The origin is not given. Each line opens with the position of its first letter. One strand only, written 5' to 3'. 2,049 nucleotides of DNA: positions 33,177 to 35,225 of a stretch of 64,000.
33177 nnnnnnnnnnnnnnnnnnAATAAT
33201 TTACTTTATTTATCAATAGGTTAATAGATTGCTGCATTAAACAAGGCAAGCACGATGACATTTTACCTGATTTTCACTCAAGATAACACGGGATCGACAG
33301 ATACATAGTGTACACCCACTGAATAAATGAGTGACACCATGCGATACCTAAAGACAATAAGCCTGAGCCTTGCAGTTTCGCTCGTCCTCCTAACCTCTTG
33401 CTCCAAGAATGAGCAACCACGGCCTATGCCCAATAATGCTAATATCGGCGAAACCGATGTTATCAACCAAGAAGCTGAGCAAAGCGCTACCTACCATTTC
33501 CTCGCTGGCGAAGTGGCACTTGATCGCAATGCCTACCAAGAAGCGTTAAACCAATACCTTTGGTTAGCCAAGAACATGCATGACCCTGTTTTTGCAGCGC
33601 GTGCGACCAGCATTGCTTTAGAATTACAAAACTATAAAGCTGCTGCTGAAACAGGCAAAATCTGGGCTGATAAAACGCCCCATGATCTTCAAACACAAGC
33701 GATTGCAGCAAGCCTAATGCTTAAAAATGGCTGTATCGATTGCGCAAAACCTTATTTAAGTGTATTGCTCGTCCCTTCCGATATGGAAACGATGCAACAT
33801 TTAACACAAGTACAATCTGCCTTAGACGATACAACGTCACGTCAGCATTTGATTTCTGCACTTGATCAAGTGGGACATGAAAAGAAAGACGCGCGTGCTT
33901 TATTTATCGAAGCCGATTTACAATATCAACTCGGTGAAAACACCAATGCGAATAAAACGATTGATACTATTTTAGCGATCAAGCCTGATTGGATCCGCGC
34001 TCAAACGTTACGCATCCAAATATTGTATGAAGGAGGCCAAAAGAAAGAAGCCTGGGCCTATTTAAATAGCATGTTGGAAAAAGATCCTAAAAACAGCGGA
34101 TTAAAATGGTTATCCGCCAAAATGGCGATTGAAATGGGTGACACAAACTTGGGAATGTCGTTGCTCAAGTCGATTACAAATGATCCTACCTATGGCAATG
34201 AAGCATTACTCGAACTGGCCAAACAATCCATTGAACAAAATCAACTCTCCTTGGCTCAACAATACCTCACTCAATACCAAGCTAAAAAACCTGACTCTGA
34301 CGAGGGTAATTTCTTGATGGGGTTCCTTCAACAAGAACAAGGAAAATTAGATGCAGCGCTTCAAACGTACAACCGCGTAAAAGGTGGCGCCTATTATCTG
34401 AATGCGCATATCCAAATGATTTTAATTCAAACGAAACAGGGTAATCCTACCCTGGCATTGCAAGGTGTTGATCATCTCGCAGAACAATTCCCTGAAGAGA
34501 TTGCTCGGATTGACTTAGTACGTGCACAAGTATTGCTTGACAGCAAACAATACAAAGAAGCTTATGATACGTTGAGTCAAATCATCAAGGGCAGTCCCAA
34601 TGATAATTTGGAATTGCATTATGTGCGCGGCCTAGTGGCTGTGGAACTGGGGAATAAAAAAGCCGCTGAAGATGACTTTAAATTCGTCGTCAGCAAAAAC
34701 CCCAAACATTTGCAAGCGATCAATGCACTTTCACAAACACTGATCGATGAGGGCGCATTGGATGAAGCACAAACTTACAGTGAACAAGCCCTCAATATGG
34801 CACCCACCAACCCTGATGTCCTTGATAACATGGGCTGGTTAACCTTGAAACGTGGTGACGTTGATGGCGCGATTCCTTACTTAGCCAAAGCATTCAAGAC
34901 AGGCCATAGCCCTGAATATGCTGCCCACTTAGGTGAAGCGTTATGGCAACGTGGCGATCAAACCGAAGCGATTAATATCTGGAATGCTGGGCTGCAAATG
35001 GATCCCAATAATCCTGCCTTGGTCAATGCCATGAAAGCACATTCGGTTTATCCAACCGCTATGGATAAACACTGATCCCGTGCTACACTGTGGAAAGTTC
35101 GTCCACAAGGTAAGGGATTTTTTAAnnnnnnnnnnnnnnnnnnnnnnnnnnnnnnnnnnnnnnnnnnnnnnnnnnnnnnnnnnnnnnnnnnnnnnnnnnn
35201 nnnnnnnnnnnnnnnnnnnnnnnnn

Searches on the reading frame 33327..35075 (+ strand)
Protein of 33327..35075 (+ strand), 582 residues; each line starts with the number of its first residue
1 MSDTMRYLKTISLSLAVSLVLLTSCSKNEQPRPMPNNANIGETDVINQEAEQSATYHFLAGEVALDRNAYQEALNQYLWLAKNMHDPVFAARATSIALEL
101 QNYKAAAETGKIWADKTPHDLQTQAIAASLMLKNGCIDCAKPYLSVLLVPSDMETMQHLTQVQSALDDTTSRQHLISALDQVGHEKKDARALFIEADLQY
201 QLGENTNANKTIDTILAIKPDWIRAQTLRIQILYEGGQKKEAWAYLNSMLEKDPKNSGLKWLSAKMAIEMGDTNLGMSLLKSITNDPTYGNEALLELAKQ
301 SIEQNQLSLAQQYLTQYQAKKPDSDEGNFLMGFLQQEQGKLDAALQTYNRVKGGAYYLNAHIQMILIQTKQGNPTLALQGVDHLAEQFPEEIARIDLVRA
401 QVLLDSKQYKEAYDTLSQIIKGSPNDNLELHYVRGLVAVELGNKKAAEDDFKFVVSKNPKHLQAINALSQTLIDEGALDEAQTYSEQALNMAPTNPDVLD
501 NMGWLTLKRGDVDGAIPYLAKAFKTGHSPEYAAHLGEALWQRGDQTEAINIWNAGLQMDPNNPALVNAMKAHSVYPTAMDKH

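Call 20: search_protein_families(library=ncbifam, proteins=[window:33327-35075:+], max_evalue=1e-10)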
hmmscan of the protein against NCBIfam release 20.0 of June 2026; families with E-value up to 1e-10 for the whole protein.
window:33327-35075:+ (582 aa): 9 families
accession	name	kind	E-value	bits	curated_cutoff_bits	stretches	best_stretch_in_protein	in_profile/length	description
TIGR02917.1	PEP_TPR_lipo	equivalog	5.6e-36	123.8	312.2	2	292-561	160-429/899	XrtA/PEP-CTERM system TPR-repeat protein PrsT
TIGR02521.1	type_IV_pilW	equivalog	5e-21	75.3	154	0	441-570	44-176/234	type IV pilus biogenesis/stability protein PilW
NF040959.1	MamA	equivalog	2e-18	66.6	200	0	361-477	74-188/204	magnetosome protein MamA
NF052312.1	T9SS_PorW_SprE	equivalog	2.3e-17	63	250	0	357-532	140-326/716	type IX secretion system periplasmic lipoprotein PorW/SprE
NF008757.0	PRK11788.1-5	equivalog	1.9e-13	50.4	363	0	295-428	184-317/388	lipopolysaccharide assembly protein LapB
NF052415.1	T3SS_chap_SctY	equivalog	2.2e-12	47.4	70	0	384-452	32-101/106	type III secretion apparatus assembly chaperone SctY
TIGR02795.1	tol_pal_ybgF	equivalog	5e-12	46.5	90.1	0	399-468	8-79/119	tol-pal system protein YbgF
TIGR03939.1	PGA_TPR_OMP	equivalog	9.4e-12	43.9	366.65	0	208-329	380-501/800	poly-beta-1,6 N-acetyl-D-glucosamine export porin PgaA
NF033762.1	social_mot_Tgl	equivalog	3.9e-11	42.8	225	0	427-561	30-168/252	social motility TPR repeat lipoprotein Tgl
